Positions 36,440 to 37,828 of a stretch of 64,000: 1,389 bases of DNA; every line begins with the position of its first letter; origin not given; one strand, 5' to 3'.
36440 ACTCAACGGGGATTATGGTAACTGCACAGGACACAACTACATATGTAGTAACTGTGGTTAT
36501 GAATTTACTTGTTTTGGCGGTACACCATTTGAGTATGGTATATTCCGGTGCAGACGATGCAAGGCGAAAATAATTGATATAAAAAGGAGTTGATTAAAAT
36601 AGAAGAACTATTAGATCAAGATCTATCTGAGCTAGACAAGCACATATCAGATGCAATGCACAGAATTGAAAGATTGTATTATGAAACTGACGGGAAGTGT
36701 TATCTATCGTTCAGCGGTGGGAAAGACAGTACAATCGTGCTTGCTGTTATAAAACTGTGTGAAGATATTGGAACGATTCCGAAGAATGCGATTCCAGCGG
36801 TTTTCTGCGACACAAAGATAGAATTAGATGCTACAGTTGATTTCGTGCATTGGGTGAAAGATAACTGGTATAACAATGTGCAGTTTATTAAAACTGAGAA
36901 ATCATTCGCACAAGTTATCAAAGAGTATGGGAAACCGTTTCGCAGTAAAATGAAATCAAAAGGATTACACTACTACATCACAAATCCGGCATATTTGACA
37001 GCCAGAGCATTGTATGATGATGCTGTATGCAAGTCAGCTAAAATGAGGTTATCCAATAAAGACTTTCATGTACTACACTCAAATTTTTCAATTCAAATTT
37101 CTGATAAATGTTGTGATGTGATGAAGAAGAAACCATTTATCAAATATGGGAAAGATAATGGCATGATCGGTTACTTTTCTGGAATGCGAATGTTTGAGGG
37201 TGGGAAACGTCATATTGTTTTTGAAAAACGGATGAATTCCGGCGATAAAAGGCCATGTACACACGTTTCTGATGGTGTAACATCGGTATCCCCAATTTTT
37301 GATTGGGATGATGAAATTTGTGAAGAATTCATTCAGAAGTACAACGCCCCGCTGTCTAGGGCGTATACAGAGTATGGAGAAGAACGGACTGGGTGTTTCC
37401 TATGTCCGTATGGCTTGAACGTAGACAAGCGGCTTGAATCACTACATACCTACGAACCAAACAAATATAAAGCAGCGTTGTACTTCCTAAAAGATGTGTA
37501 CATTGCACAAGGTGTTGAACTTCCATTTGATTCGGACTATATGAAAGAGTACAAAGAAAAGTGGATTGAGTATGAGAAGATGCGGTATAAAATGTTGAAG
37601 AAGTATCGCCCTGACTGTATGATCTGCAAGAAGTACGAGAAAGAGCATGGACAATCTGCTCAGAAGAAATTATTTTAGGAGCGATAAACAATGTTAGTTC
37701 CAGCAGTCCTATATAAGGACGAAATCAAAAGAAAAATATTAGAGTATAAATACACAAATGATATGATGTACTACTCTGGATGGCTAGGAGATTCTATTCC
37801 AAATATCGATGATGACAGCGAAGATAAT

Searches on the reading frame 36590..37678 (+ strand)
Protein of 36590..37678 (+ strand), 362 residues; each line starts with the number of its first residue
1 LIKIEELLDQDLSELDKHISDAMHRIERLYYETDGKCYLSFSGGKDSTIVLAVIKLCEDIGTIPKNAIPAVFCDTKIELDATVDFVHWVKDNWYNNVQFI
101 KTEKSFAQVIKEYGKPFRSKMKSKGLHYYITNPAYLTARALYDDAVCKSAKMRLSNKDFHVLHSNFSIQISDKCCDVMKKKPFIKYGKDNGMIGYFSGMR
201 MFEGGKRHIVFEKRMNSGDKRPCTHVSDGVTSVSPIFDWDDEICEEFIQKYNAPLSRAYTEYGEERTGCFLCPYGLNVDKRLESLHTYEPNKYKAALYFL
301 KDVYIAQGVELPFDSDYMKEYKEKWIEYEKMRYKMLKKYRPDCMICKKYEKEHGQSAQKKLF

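Call 35: search_protein_families(library=phrogs, proteins=[window:36590-37678:+], max_evalue=0.00001)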
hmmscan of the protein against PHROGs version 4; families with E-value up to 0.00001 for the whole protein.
window:36590-37678:+ (362 aa): 2 families
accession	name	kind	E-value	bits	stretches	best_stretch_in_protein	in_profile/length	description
phrog_424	-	moron, auxiliary metabolic gene and host takeover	5.8e-37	128.7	1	7-347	135-414/460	phosphoadenosine phosphosulfate reductase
phrog_2302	-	moron, auxiliary metabolic gene and host takeover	1e-19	71.8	1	21-330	15-300/381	phosphoadenosine phosphosulfate reductase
